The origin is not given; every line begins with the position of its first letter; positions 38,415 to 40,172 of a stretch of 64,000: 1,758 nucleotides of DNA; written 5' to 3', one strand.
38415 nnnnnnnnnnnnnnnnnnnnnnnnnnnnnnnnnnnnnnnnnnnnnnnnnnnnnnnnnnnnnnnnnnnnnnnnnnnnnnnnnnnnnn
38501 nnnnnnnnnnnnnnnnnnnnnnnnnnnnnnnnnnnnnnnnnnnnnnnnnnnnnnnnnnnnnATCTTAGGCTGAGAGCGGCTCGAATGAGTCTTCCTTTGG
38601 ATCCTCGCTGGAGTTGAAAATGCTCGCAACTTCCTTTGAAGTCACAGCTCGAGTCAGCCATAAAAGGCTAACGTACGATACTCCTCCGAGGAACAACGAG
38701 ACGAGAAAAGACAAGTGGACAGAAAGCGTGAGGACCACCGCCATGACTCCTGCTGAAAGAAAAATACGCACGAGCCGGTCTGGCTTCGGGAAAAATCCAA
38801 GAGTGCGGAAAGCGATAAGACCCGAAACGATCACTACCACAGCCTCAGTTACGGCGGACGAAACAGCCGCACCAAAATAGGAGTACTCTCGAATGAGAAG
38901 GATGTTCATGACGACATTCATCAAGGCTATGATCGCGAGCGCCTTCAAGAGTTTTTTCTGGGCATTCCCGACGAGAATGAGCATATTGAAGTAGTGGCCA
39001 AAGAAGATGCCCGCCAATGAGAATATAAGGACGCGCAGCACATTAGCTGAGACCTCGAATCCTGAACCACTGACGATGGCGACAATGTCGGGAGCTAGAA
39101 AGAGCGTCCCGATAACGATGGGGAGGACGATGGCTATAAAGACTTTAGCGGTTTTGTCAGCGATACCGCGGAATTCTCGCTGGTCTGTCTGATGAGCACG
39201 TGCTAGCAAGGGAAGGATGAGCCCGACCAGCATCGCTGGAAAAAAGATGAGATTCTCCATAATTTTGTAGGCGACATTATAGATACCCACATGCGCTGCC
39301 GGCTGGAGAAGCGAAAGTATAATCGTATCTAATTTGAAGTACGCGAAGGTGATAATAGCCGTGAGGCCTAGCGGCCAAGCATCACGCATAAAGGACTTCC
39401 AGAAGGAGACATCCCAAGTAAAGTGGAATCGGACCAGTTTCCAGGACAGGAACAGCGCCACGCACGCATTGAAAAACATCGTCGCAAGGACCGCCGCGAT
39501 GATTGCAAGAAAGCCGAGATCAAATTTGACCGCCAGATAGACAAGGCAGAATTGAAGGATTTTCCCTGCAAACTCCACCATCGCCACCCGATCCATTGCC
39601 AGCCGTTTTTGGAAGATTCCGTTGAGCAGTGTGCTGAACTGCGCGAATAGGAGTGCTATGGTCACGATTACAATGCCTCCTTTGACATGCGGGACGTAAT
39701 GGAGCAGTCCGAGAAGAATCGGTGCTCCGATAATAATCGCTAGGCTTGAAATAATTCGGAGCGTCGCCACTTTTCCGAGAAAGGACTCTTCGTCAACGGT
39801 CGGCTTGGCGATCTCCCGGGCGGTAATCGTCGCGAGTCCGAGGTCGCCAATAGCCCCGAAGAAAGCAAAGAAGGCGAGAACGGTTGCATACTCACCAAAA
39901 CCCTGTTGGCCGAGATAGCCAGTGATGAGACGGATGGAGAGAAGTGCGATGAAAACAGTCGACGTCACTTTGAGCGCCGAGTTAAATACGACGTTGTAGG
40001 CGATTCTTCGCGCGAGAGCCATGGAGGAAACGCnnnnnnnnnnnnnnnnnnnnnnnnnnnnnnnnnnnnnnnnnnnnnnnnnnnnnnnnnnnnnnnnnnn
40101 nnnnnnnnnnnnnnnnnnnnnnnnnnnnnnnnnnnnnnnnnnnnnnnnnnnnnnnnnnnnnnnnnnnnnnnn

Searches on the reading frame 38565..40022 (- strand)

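Call 25: search_protein_families(library=ncbifam, proteins=[window:38565-40022:-], max_evalue=0.00001)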
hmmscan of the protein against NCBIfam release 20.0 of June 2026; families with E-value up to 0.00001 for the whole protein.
window:38565-40022:- (485 aa): 4 families
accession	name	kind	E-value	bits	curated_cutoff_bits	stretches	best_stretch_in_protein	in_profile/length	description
NF041871.1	Wzx_EPS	equivalog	5.3e-12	45.2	800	1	22-465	16-468/492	exopolysaccharide biosynthesis flippase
NF007773.0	PRK10459.1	equivalog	3.7e-11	42.7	273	1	23-461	22-444/492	MOP flippase family protein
NF047674.1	TeichurnBiosyTuaB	equivalog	2.9e-06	26.6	580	1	22-339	19-336/469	teichuronic acid biosynthesis protein TuaB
NF050818.1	PolSacchBiosHfsF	equivalog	3e-06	26.5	700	1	25-444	19-443/468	polysaccharide biosynthesis protein HfsF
